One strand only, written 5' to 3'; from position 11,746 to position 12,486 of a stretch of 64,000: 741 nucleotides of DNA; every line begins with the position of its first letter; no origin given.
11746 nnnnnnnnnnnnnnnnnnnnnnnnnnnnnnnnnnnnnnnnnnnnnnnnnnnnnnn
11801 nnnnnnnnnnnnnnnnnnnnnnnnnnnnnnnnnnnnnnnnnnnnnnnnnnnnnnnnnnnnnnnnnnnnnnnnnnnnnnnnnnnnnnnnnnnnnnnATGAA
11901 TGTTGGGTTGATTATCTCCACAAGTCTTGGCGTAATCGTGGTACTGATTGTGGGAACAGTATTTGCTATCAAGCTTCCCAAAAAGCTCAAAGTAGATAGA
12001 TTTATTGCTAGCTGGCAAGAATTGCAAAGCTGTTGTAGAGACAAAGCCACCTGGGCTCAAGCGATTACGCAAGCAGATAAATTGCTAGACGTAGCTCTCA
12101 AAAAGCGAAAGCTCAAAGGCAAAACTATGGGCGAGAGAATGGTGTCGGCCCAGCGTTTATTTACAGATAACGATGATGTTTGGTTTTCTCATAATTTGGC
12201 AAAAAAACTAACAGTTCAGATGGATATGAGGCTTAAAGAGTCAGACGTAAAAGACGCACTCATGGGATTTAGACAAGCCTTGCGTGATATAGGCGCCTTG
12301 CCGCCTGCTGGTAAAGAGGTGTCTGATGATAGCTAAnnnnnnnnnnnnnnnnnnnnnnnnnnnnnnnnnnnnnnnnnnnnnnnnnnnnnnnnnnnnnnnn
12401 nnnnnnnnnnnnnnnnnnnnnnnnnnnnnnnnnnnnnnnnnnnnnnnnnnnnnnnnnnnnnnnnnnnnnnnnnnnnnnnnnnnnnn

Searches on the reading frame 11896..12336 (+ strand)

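Call 3: search_protein_families(library=pfam, proteins=[window:11896-12336:+], max_evalue=1)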
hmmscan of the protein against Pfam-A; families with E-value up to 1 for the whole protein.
window:11896-12336:+ (146 aa): 1 family
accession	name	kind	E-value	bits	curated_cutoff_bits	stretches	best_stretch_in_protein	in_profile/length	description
PF16778.10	Phage_tail_APC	-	0.069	13.4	26.6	1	107-133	18-44/60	Phage tail assembly chaperone protein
